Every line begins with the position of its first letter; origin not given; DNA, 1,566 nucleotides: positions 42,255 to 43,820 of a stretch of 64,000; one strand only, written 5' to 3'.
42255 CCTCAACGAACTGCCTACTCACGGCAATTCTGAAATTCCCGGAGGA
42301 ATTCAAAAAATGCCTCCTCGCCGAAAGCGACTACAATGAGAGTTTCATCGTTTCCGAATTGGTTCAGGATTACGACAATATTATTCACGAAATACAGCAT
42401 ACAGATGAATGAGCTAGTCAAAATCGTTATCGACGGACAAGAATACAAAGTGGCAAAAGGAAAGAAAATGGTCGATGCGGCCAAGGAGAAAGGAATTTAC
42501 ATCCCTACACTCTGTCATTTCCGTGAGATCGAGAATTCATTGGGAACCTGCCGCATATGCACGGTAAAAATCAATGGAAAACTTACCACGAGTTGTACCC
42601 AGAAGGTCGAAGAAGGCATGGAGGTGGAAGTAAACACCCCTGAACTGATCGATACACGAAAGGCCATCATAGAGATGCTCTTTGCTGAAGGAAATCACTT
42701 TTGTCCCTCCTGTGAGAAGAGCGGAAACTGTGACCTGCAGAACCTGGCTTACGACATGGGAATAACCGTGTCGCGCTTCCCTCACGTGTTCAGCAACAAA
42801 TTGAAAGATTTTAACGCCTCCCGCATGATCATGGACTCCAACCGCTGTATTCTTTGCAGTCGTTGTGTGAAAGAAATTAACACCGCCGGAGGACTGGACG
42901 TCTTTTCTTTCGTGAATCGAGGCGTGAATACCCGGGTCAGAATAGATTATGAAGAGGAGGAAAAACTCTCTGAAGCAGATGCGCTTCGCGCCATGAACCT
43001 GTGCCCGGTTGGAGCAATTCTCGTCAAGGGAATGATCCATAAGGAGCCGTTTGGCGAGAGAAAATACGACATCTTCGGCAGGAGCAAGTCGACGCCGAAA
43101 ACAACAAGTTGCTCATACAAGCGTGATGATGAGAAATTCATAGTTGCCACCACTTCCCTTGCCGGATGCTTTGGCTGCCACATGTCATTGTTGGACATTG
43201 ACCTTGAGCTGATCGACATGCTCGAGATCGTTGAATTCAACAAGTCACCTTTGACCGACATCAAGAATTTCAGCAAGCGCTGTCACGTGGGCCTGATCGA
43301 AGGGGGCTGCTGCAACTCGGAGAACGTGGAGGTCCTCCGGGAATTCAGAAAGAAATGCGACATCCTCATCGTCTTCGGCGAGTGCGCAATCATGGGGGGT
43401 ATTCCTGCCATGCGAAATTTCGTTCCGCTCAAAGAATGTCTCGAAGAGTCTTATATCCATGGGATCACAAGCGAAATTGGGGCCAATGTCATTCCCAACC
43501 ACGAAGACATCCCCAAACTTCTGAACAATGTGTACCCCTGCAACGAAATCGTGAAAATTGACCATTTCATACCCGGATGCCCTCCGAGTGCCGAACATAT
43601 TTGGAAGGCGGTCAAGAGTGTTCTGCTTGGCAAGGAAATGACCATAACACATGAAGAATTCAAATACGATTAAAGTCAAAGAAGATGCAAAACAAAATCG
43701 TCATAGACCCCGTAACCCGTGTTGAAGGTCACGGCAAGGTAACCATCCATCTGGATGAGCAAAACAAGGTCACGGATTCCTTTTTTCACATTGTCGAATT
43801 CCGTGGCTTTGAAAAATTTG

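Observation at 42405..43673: HoxU-HoxY fusion covalently joins the diaphorase and hydrogenase modules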

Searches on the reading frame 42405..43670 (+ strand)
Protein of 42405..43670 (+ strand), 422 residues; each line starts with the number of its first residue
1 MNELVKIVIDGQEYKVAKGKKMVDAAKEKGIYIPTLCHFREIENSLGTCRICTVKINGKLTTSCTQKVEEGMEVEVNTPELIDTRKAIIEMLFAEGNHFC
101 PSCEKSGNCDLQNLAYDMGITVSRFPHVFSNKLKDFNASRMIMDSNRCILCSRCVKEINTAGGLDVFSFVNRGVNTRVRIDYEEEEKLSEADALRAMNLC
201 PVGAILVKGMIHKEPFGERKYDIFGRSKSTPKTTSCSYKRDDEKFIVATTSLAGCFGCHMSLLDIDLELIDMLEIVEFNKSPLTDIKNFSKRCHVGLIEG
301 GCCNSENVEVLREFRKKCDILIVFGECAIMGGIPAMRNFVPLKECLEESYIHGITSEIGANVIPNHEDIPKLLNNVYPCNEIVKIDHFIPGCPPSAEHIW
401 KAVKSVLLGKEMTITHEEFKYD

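Call 3: search_protein_families(library=pfam, proteins=[window:42405-43670:+])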
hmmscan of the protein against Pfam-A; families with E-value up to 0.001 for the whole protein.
window:42405-43670:+ (422 aa): 7 families
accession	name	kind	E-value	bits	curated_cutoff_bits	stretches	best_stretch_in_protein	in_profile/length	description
PF01058.29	Oxidored_q6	-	2.9e-25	88.9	27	1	255-404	1-126/128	NADH ubiquinone oxidoreductase, 20 Kd subunit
PF13510.11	Fer2_4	-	1.4e-16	60.7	22.8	1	4-78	3-81/82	2Fe-2S iron-sulfur cluster binding domain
PF10588.14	NADH-G_4Fe-4S_3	-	1.5e-16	60.1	27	1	85-124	1-40/40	NADH-ubiquinone oxidoreductase-G iron-sulfur binding region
PF22117.2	Fer4_Nqo3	-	1.4e-09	38.4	27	1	143-205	6-66/67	NADH-quinone oxidoreductase subunit 3, ferredoxin-like domain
PF13459.11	Fer4_15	-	2.6e-06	28.5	22.4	1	143-207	3-66/66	4Fe-4S single cluster domain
PF00111.32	Fer2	-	5.2e-06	26.7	21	1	10-71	4-61/77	2Fe-2S iron-sulfur cluster binding domain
PF13370.11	Fer4_13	-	0.00074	20.6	24.5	0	144-205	2-56/58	4Fe-4S single cluster domain of Ferredoxin I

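Call 4: search_protein_families(library=ncbifam, proteins=[window:42405-43670:+])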
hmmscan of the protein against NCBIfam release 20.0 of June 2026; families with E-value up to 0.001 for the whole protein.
window:42405-43670:+ (422 aa): 14 families
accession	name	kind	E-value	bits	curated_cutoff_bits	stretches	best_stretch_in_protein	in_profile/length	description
NF005745.0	PRK07569.1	equivalog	6.1e-53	179.6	333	1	5-214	4-216/238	bidirectional hydrogenase complex protein HoxU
NF040763.1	FeFe_hydrog_A6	exception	1.3e-48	165.8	765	1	5-209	1-209/571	NADH-dependent [FeFe] hydrogenase, group A6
TIGR01973.1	NuoG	equivalog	8.5e-40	137.1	470.05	1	7-211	1-204/606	NADH-quinone oxidoreductase subunit NuoG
NF045875.1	F420_non_VhuG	exception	2.8e-36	125.2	450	1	244-415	4-172/286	F420-non-reducing hydrogenase subunit VhuG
NF005895.0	PRK07860.1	equivalog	4.6e-34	117.5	802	1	2-243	15-254/811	NADH-quinone oxidoreductase subunit G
NF006305.0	PRK08493.1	equivalog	5e-33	114.2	591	1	5-177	2-172/819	NADH-quinone oxidoreductase subunit G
NF040762.1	Hydr_FeFe_Clost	exception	5.2e-28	98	900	1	6-211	2-210/572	ferredoxin hydrogenase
NF009454.0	PRK12814.1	equivalog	1.6e-19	69.8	916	1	5-100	4-100/657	putative NADPH-dependent glutamate synthase small subunit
TIGR03294.1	FrhG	equivalog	6.7e-14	52.2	245.5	2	247-335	4-95/228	coenzyme F420 hydrogenase subunit gamma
NF040836.1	sulfhyd_HydD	equivalog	1.6e-12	47.2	500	1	242-409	3-156/261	NADPH-dependent hydrogenase/sulfhydrogenase 1 subunit delta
NF040831.1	sulfhyd_ShyD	equivalog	1.9e-12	47.3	460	1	250-409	6-150/240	NAD(P)-dependent hydrogenase/sulfhydrogenase 2 subunit delta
NF005012.1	PRK06411.1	subfamily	9.2e-05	22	116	0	376-405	124-153/166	NADH-quinone oxidoreductase subunit NuoB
TIGR01957.1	nuoB_fam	subfamily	0.00019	21.3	142.7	0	374-403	106-135/145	NADH-quinone oxidoreductase subunit B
TIGR02512.1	FeFe_hydrog_A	subfamily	0.00066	18.6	405.95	0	142-210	3-72/375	[FeFe] hydrogenase, group A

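Call 5: find_homologous_proteins(query=window:42405-43670:+)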
Query window:42405-43670:+ (422 aa): 5845 proteins with E <= 0.001 among 8000 candidates; the best 120 are listed.
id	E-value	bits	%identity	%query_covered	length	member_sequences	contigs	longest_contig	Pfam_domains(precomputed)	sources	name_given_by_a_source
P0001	1.4e-282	955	98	100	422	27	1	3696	PF13510.12,PF10588.15,PF00111.33,PF22117.3,PF13459.12,PF01058.30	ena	-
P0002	5.3e-278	940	96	100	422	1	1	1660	PF13510.12,PF10588.15,PF00111.33,PF22117.3,PF13459.12,PF01058.30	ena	-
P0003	8.9e-278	939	96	100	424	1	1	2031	PF13510.12,PF10588.15,PF00111.33,PF22117.3,PF13459.12,PF01058.30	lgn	-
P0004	4.6e-275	930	95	100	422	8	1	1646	PF13510.12,PF10588.15,PF22117.3,PF13459.12,PF01058.30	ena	-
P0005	5.7e-274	926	95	100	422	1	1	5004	PF13510.12,PF10588.15,PF22117.3,PF13459.12,PF01058.30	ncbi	-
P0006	1.8e-273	925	95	100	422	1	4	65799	PF13510.12,PF10588.15,PF00111.33,PF22117.3,PF13459.12,PF01058.30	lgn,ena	-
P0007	6.3e-271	916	95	100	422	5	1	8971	PF13510.12,PF10588.15,PF00111.33,PF22117.3,PF13459.12,PF01058.30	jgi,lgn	-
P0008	1.4e-264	895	92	100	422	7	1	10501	PF13510.12,PF10588.15,PF00111.33,PF22117.3,PF13459.12,PF01058.30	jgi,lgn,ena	-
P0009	2.3e-255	865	89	100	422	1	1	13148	PF13510.12,PF10588.15,PF00111.33,PF22117.3,PF01058.30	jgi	jgi:[NiFe] hydrogenase diaphorase moiety small subunit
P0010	2.4e-252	855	87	100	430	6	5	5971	PF13510.12,PF10588.15,PF00111.33,PF22117.3,PF01058.30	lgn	-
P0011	3.5e-251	851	86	100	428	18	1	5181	PF13510.12,PF10588.15,PF00111.33,PF22117.3,PF13459.12,PF01058.30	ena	-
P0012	1.0e-238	810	80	100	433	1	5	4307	PF13510.12,PF10588.15,PF22117.3,PF01058.30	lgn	-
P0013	1.9e-238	809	81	100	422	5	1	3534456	PF13510.12,PF10588.15,PF00111.33,PF22117.3,PF01058.30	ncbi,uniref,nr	ncbi:2Fe-2S iron-sulfur cluster-binding protein [Lutimonas zeaxanthinifaciens]|uniref:NADH-quinone o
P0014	5.5e-238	808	80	100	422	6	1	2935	PF13510.12,PF10588.15,PF00111.33,PF22117.3,PF01058.30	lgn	-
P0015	3.4e-237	805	79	100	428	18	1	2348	PF13510.12,PF10588.15,PF22117.3,PF13459.12,PF01058.30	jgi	-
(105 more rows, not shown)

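Call 6: search_solved_structures(query=window:42405-43670:+, show_alignments=3)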
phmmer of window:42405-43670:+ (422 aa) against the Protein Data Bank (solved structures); distinct sequences matched with E-value up to 0.001: 83 (the best 60 are shown).
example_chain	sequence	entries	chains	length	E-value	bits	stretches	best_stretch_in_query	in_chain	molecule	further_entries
5xf9_C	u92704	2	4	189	5.4e-49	170.3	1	242-422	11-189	NAD-reducing hydrogenase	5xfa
5odc_E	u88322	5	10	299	6.4e-42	147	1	247-414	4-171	Methyl-viologen reducing hydrogenase subunit G | Methyl-viologen reducing hydrogenase, subunit G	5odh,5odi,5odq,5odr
5xf9_B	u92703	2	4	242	1e-41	146.3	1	9-222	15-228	NAD-reducing hydrogenase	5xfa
7t2r_E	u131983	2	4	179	5.4e-40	140.6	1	246-422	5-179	NiFe hydrogenase small subunit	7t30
7p5h_A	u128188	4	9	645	7.9e-37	130.2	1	6-213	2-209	Fe-hydrogenase, subunit alpha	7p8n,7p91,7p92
7t2r_A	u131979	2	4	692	4.9e-36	127.6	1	5-212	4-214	NiFe hydrogenase subunit A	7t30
9sw2_E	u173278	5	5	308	3e-34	121.7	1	243-414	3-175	F420-non-reducing hydrogenase subunit G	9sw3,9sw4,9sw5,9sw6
7q4v_A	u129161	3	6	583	2.5e-31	112.1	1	7-211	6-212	Iron hydrogenase HydA1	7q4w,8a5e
9iho_G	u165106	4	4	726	1e-30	110.1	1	5-210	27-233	NUAM (75 kDa) subunit of mitochondrial NADH:ubiquinone oxidoreductase (Complex I)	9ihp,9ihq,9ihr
8a6t_A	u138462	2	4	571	7.7e-30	107.2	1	4-211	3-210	Electron bifurcating hydrogenase subunit HydA1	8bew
7zm7_A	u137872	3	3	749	9.7e-28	100.3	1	5-209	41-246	NADH-ubiquinone oxidoreductase-like protein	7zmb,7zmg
9sfi_I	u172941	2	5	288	4.1e-25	91.6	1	244-413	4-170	F420-non-reducing hydrogenase small subunit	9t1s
5o31_G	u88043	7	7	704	1.3e-24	90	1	3-211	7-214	NADH-ubiquinone oxidoreductase 75 kDa subunit, mitochondrial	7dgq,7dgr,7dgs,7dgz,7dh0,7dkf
7qsd_G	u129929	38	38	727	1.4e-24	89.9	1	3-211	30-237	NADH-ubiquinone oxidoreductase 75 kDa subunit, mitochondrial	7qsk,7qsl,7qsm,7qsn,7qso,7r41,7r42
7ak5_G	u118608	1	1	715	1.4e-24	89.9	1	3-211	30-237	NADH-ubiquinone oxidoreductase 75 kDa subunit, mitochondrial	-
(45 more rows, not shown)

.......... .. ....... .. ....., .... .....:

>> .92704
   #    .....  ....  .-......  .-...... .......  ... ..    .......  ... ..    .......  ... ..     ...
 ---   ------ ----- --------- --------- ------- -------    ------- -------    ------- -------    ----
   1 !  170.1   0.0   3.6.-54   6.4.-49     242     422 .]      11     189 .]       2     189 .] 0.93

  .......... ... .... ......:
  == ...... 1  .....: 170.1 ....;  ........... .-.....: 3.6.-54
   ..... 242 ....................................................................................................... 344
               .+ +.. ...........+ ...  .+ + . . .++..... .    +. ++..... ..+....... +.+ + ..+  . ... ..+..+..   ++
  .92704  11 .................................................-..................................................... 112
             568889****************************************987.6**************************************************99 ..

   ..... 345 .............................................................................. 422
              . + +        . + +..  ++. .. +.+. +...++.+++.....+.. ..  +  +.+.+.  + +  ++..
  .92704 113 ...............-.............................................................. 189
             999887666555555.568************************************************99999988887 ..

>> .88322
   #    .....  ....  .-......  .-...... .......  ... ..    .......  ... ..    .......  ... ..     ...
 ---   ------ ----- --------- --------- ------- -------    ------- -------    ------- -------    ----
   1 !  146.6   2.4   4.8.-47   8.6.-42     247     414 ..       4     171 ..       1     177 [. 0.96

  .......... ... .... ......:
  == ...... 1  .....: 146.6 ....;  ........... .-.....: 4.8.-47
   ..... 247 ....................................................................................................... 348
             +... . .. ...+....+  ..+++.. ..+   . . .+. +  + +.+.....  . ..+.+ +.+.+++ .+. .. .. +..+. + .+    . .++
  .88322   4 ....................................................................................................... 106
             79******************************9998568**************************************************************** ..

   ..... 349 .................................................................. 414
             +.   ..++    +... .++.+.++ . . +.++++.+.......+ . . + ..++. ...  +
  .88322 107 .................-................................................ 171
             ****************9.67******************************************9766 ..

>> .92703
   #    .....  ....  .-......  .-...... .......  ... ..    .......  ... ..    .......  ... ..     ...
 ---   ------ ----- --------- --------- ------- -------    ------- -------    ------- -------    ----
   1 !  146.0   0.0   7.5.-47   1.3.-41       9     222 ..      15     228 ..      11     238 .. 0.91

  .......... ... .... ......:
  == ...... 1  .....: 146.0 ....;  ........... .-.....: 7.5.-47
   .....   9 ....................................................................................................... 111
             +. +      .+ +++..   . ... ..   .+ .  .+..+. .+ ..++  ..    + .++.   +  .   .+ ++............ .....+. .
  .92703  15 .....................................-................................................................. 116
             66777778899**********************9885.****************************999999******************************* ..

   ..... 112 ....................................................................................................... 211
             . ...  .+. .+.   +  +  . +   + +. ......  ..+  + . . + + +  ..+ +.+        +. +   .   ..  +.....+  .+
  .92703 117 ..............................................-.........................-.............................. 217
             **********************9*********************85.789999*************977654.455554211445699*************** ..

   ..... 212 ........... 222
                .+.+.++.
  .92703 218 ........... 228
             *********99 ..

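Call 26: search_protein_representatives(protein=window:42405-43670:+)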
Query: 422 residues. Proteins with E-value up to 0.001 (for the whole library): 11752; up to 1e-10: 5512; up to 1e-30: 211. The best 150 are listed.
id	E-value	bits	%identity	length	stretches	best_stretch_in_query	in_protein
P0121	1.4e-164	564.3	55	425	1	1-422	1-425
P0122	1.2e-101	357.0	59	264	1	160-422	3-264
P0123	3.5e-95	335.7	58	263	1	66-321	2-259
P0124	4.3e-95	335.4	49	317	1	1-302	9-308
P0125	2.1e-87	310.1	38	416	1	7-422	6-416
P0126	6.1e-76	272.3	36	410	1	5-422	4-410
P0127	8.6e-63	229.0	55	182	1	246-422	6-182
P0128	9.7e-63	228.8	37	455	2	5-208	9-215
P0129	5.5e-60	219.7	45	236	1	5-224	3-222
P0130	6.8e-60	219.4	36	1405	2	4-207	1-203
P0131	2.2e-58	214.5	54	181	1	245-422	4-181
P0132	1.2e-57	212.0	50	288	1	2-223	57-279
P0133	9.2e-56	205.8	40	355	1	72-359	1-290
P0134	7.8e-55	202.8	31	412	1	5-410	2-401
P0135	7.6e-54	199.5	43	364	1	5-223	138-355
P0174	2.8e-38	148.2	33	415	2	7-207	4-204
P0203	4.2e-36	141.1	42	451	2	6-174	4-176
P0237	6.0e-34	134.0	48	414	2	228-336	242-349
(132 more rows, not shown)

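Call 27: search_protein_families(library=pfam, proteins=[P0121, P0125, P0126, P0134, P0128, P0174, P0237, P0203, P0130], max_evalue=0.00001)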
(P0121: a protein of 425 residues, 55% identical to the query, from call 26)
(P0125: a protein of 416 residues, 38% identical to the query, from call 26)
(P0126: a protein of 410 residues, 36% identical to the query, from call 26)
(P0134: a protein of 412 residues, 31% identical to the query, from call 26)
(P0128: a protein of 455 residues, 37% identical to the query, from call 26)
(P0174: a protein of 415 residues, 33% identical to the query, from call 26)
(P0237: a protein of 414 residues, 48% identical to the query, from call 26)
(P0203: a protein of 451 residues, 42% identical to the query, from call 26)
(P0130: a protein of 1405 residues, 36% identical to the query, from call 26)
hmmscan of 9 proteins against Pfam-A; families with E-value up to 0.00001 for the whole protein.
P0121 (425 aa): 4 families
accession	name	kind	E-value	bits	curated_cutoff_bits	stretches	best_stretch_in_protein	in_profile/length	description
PF01058.29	Oxidored_q6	-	2.6e-27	95.5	27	1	258-408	1-127/128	NADH ubiquinone oxidoreductase, 20 Kd subunit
PF13510.11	Fer2_4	-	7.9e-16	58.3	22.8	1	3-75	2-78/82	2Fe-2S iron-sulfur cluster binding domain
PF10588.14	NADH-G_4Fe-4S_3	-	5.2e-13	48.7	27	1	85-124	1-40/40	NADH-ubiquinone oxidoreductase-G iron-sulfur binding region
PF22117.2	Fer4_Nqo3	-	2.5e-08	34.4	27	1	141-205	4-66/67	NADH-quinone oxidoreductase subunit 3, ferredoxin-like domain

P0125 (416 aa): 5 families
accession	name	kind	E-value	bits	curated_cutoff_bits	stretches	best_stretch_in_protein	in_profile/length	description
PF01058.29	Oxidored_q6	-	1.5e-27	96.3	27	1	251-400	1-128/128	NADH ubiquinone oxidoreductase, 20 Kd subunit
PF13510.11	Fer2_4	-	3.7e-15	56.2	22.8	1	6-76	6-81/82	2Fe-2S iron-sulfur cluster binding domain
PF10588.14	NADH-G_4Fe-4S_3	-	7.5e-13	48.2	27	1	83-119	1-37/40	NADH-ubiquinone oxidoreductase-G iron-sulfur binding region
PF13459.11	Fer4_15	-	1.6e-10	41.9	22.4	1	141-205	3-64/66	4Fe-4S single cluster domain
PF00111.32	Fer2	-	7.4e-07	29.5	21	1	10-58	7-52/77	2Fe-2S iron-sulfur cluster binding domain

P0126 (410 aa): 10 families
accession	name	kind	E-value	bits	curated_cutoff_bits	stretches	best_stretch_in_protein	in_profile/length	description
PF01058.29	Oxidored_q6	-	6.4e-30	104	27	1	246-394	1-128/128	NADH ubiquinone oxidoreductase, 20 Kd subunit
PF13510.11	Fer2_4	-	8.4e-21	74.3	22.8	1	3-78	3-81/82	2Fe-2S iron-sulfur cluster binding domain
PF10588.14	NADH-G_4Fe-4S_3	-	1.9e-16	59.7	27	1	85-123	1-39/40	NADH-ubiquinone oxidoreductase-G iron-sulfur binding region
PF22117.2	Fer4_Nqo3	-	1.1e-09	38.8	27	1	139-206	2-66/67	NADH-quinone oxidoreductase subunit 3, ferredoxin-like domain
PF13484.11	Fer4_16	-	1e-07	33.1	30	1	191-250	2-60/66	4Fe-4S double cluster binding domain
PF13237.11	Fer4_10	-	1.7e-07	31.5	25.5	1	140-202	1-53/53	4Fe-4S dicluster domain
PF13187.11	Fer4_9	-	3.2e-07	30.7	27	1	147-206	1-52/52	4Fe-4S dicluster domain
PF12838.12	Fer4_7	-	5.7e-07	30.3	27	1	147-205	1-52/52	4Fe-4S dicluster domain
PF12837.12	Fer4_6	-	7.4e-07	29.3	25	0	189-206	7-24/24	4Fe-4S binding domain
PF00037.32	Fer4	-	9.9e-07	28.8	21.1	1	188-206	5-23/24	4Fe-4S binding domain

P0134 (412 aa): 8 families
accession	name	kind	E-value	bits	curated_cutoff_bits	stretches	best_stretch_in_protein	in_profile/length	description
PF01058.29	Oxidored_q6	-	7.7e-27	94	27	1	254-396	1-127/128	NADH ubiquinone oxidoreductase, 20 Kd subunit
PF13510.11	Fer2_4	-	9e-19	67.8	22.8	1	1-76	3-81/82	2Fe-2S iron-sulfur cluster binding domain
PF10588.14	NADH-G_4Fe-4S_3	-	3.9e-12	45.9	27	1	83-121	1-39/40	NADH-ubiquinone oxidoreductase-G iron-sulfur binding region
PF22117.2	Fer4_Nqo3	-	1.8e-07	31.7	27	1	144-205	9-66/67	NADH-quinone oxidoreductase subunit 3, ferredoxin-like domain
PF13237.11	Fer4_10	-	4.6e-07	30.1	25.5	0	141-201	4-53/53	4Fe-4S dicluster domain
PF00037.32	Fer4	-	9.3e-07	28.9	21.1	0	190-205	8-23/24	4Fe-4S binding domain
PF12838.12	Fer4_7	-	6.6e-06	26.9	27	1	145-204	1-52/52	4Fe-4S dicluster domain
PF12837.12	Fer4_6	-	6.7e-06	26.2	25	0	189-205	8-24/24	4Fe-4S binding domain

P0128 (455 aa): 10 families
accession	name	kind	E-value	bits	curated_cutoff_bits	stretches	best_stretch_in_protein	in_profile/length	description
PF01058.29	Oxidored_q6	-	2.3e-27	95.7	27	1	291-439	1-128/128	NADH ubiquinone oxidoreductase, 20 Kd subunit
PF13510.11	Fer2_4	-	5.4e-22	78.1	22.8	1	7-83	2-81/82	2Fe-2S iron-sulfur cluster binding domain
PF10588.14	NADH-G_4Fe-4S_3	-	3.8e-13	49.2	27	1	90-128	1-39/40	NADH-ubiquinone oxidoreductase-G iron-sulfur binding region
PF22117.2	Fer4_Nqo3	-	2.8e-10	40.7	27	1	150-212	8-66/67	NADH-quinone oxidoreductase subunit 3, ferredoxin-like domain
PF00037.32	Fer4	-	3.1e-10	39.9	21.1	1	195-212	6-23/24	4Fe-4S binding domain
PF13237.11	Fer4_10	-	3.2e-07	30.6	25.5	0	191-216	3-24/53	4Fe-4S dicluster domain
PF12838.12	Fer4_7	-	4.4e-07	30.7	27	0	197-217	2-22/52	4Fe-4S dicluster domain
PF12837.12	Fer4_6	-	1.4e-06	28.4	25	0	196-212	8-24/24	4Fe-4S binding domain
PF13187.11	Fer4_9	-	4.6e-06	27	27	1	152-211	1-51/52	4Fe-4S dicluster domain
PF13484.11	Fer4_16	-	8.8e-06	26.8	30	0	197-221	2-25/66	4Fe-4S double cluster binding domain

P0174 (415 aa): 5 families
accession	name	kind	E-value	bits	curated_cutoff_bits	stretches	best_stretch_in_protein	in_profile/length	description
PF10588.14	NADH-G_4Fe-4S_3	-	3.6e-35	119.7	27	2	83-120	1-38/40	NADH-ubiquinone oxidoreductase-G iron-sulfur binding region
PF22117.2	Fer4_Nqo3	-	1.8e-26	92.5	27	1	137-203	1-67/67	NADH-quinone oxidoreductase subunit 3, ferredoxin-like domain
PF13510.11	Fer2_4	-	5.2e-25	87.8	22.8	1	3-76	5-81/82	2Fe-2S iron-sulfur cluster binding domain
PF00111.32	Fer2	-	9.5e-08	32.3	21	1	6-54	3-49/77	2Fe-2S iron-sulfur cluster binding domain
PF04879.21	Molybdop_Fe4S4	-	7.6e-06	26.2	22.7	0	219-273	4-50/55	Molybdopterin oxidoreductase Fe4S4 domain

P0237 (414 aa): 1 family
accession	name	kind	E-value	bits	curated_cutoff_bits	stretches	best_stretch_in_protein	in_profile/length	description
PF01058.29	Oxidored_q6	-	3.8e-13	49.7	27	1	267-365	1-102/128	NADH ubiquinone oxidoreductase, 20 Kd subunit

P0203 (451 aa): 2 families
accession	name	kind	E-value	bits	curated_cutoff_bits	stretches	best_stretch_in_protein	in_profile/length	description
PF13510.11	Fer2_4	-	9.1e-09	35.7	22.8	1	2-73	3-77/82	2Fe-2S iron-sulfur cluster binding domain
PF10588.14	NADH-G_4Fe-4S_3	-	1e-07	31.8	27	1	85-110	1-26/40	NADH-ubiquinone oxidoreductase-G iron-sulfur binding region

P0130 (1405 aa): 14 families
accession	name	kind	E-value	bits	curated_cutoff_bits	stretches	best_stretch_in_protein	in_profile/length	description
PF00384.28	Molybdopterin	-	4.2e-122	408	24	3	272-677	1-352/353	Molybdopterin oxidoreductase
PF13510.11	Fer2_4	-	8.4e-42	141.6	22.8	2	835-909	4-81/82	2Fe-2S iron-sulfur cluster binding domain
PF10588.14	NADH-G_4Fe-4S_3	-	1.2e-36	124.4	27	2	83-122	1-40/40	NADH-ubiquinone oxidoreductase-G iron-sulfur binding region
PF22117.2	Fer4_Nqo3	-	3.1e-26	91.8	27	2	971-1035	3-67/67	NADH-quinone oxidoreductase subunit 3, ferredoxin-like domain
PF04879.21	Molybdop_Fe4S4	-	5.9e-25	87.4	22.7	2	215-269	1-55/55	Molybdopterin oxidoreductase Fe4S4 domain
PF01568.27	Molydop_binding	-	4.9e-19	68.8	26.8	1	725-820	2-99/110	Molydopterin dinucleotide binding domain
PF00037.32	Fer4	-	1.9e-15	56.4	21.1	1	1018-1035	7-24/24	4Fe-4S binding domain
PF12838.12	Fer4_7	-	4.5e-15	56.3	27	2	978-1033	1-52/52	4Fe-4S dicluster domain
PF14697.11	Fer4_21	-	8.8e-11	42.2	35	2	975-1033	4-56/59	4Fe-4S dicluster domain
PF12837.12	Fer4_6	-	2.8e-09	36.9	25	0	972-991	2-21/24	4Fe-4S binding domain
PF13237.11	Fer4_10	-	1.2e-07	32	25.5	0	139-197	2-53/53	4Fe-4S dicluster domain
PF13484.11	Fer4_16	-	1.6e-06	29.2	30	0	185-211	1-27/66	4Fe-4S double cluster binding domain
PF25160.1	LdpA_Fe-S-bd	-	2.7e-06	27.5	27.6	0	984-1035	4-44/49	LdpA Fe-S cluster-binding domain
PF22151.2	Fer4_NDSU1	-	5.2e-06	26.3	23.8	0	216-265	2-51/51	NADH-ubiquinone oxidoreductase NDSU1/NuoG-like, 4Fe-4S domain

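Call 28: predict_structure(alignment_id=A1)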
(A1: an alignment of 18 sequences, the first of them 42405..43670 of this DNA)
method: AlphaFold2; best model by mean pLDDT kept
length: 422 residues; sequences in the alignment: 18
mean_pLDDT: 50.3   pTM: 0.36
mean pLDDT of the five models: 50.3, 49.9, 48.6, 48.0, 47.4
residues with pLDDT >= 90: 15; 70-90: 86; 50-70: 81; < 50: 240
segments of 3 or more residues with pLDDT < 50: 37-48, 94-113, 119-190, 192-241, 252-263, 326-382, 391-393, 414-422
pLDDT, mean of each block of 10 residues (from residue 1): 85 90 81 55 40 78 79 86 66 41 33 47 28 29 27 32 34 25 43 39 22 27 35 37 71 43 59 70 70 74 54 73 48 29 34 30 37 37 53 58 72 48 30
secondary structure, 60 per line:
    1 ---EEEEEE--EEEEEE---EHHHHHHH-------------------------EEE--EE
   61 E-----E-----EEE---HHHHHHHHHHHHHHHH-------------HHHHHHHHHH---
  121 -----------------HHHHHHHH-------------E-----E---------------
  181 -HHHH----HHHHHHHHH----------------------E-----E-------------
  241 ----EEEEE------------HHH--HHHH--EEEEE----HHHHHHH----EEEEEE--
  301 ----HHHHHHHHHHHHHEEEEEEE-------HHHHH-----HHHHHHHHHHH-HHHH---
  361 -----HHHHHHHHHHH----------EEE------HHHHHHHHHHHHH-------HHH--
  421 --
elements in order: E4-9 E12-17 H22-28 E54-56 E59-61 E73-75 H79-94 H108-117 H138-145 H182-185 H190-198 E245-249 H267-270 E273-277 H282-288 E293-298 H305-317 E318-324 H332-336 H342-352 H354-357 H366-376 E387-389 H396-408

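Call 50: find_encoding_contigs(protein=P0001, flank=1500, max_places=3)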
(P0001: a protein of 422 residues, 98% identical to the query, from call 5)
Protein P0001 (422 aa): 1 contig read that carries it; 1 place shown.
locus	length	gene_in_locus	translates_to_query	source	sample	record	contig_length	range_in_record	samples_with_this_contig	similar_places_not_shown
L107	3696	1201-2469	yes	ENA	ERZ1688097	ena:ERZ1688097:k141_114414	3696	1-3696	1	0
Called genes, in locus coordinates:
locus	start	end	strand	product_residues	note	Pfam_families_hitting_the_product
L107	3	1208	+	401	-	?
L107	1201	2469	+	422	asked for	PF00111:Fer2 (weak), PF13510:Fer2_4, PF10588:NADH-G_4Fe-4S_3, PF13459:Fer4_15 (weak), PF22117:Fer4_Nqo3, PF01058:Oxidored_q6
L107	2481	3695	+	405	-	?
